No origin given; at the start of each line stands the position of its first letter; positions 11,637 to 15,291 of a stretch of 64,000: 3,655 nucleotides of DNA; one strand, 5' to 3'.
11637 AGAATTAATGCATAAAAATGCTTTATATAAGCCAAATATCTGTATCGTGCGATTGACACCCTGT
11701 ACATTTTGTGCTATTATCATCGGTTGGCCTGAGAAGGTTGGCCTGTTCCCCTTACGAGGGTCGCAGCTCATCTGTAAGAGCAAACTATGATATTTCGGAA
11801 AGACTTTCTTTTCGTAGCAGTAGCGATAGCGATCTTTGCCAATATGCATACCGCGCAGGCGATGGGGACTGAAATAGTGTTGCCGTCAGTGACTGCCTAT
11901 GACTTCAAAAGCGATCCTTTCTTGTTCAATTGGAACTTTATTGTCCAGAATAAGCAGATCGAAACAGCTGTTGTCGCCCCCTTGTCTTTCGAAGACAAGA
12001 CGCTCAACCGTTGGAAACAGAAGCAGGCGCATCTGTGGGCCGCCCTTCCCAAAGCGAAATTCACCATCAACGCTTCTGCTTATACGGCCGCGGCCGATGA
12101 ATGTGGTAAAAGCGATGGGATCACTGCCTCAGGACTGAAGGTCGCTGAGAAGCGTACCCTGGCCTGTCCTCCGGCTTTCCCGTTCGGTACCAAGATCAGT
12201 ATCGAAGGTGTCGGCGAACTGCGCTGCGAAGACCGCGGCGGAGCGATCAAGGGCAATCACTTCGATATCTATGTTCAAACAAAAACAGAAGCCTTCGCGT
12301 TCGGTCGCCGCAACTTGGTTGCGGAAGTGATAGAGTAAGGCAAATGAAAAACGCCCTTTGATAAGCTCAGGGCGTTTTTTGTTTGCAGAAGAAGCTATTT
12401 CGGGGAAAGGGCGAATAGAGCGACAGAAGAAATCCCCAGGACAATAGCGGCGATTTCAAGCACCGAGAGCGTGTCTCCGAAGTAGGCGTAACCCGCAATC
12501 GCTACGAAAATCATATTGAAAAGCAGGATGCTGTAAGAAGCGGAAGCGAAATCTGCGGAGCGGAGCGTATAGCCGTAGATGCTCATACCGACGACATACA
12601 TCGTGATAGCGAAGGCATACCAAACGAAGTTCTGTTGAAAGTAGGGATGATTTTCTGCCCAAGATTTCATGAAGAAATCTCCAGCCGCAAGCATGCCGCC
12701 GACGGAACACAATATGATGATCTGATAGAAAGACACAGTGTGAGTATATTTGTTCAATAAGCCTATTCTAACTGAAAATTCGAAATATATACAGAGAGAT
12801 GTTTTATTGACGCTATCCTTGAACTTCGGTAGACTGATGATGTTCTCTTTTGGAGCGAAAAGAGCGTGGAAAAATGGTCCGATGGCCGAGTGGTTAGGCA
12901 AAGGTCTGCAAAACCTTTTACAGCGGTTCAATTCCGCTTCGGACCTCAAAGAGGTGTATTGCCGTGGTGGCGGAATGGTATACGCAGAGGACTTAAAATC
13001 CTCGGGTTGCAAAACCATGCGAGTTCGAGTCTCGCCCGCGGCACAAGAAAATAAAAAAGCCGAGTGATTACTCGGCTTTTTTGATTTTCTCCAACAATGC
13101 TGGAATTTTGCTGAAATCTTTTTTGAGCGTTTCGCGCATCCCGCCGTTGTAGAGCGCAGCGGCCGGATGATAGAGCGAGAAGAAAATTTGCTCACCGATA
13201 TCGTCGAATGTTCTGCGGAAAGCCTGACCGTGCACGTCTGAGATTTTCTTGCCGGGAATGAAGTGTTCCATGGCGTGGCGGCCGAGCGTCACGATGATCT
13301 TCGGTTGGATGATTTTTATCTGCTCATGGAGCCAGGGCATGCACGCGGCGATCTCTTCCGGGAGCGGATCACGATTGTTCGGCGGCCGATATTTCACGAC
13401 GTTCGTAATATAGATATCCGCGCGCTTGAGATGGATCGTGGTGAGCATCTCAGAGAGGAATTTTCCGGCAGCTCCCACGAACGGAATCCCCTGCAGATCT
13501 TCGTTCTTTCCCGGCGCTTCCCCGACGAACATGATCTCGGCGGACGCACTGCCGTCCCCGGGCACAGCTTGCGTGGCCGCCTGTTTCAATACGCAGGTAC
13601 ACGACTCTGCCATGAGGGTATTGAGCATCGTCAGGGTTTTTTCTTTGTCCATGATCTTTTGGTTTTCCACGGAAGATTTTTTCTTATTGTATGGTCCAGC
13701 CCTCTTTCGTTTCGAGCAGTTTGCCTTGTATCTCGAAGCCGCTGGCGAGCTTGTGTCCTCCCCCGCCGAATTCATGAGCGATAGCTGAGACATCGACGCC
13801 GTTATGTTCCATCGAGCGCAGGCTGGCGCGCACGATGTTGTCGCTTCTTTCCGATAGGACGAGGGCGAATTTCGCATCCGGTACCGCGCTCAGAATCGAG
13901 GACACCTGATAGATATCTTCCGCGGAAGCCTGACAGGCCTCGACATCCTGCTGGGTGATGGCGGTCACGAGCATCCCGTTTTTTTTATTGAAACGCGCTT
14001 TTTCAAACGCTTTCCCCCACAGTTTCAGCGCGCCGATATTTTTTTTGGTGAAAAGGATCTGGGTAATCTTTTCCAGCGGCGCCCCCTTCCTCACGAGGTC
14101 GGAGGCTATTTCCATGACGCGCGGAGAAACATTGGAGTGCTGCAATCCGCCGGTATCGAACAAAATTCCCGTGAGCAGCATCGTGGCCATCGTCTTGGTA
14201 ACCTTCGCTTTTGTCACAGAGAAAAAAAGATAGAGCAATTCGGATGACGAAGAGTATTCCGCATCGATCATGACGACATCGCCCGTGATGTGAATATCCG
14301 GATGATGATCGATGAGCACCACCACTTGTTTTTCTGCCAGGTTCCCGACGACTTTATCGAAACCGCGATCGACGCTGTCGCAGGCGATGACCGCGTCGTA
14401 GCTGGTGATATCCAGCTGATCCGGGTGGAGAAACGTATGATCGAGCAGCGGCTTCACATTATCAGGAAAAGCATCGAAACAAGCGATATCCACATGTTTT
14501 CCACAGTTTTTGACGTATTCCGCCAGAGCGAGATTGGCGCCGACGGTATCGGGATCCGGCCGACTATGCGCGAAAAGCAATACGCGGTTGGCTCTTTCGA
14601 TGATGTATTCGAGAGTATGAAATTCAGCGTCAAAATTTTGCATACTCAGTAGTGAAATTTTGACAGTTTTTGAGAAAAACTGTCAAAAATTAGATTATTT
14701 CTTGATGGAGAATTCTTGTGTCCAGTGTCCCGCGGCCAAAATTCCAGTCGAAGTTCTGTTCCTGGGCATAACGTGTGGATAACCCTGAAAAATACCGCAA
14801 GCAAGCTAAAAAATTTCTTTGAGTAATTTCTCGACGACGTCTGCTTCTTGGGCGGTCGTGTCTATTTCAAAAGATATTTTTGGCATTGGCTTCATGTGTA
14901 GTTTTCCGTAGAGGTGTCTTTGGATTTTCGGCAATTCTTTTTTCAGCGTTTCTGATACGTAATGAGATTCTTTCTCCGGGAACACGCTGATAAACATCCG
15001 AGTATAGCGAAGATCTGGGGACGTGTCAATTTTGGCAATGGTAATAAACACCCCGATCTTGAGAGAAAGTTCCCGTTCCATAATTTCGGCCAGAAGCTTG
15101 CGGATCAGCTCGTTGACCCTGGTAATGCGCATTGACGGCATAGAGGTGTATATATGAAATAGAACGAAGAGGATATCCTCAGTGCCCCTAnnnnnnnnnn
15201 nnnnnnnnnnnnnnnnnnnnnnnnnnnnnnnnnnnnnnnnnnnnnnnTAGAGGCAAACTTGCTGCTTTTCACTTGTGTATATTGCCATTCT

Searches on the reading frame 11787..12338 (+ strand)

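Call 8: search_protein_families(library=pfam, proteins=[window:11787-12338:+])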
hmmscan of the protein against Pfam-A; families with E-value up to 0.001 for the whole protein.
window:11787-12338:+ (183 aa): 1 family
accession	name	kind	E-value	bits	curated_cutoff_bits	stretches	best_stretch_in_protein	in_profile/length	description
PF06725.17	3D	-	2e-09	38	23.8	1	130-176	9-65/72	3D domain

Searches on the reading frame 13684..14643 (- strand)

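Call 8: search_protein_families(library=pfam, proteins=[window:13684-14643:-])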
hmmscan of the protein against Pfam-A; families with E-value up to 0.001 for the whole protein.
window:13684-14643:- (319 aa): 2 families
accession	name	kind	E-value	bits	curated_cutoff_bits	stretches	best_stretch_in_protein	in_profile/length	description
PF01368.27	DHH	-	1.3e-13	51.7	28.1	1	20-160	1-125/125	DHH family, N-terminal domain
PF02272.25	DHHA1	-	9.7e-08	32.8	25.9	1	239-306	13-84/102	DHHA1 domain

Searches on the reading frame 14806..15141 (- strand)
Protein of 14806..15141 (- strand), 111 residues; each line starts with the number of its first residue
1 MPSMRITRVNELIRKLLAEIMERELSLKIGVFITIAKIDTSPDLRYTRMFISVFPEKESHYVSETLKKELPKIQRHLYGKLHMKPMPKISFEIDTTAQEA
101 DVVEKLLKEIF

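Call 8: search_protein_families(library=pfam, proteins=[window:14806-15141:-])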
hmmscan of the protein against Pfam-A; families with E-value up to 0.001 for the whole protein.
window:14806-15141:- (111 aa): 1 family
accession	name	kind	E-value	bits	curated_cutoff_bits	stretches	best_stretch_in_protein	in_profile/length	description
PF02033.23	RBFA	-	5.4e-20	72.1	34.7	1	5-107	1-105/105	Ribosome-binding factor A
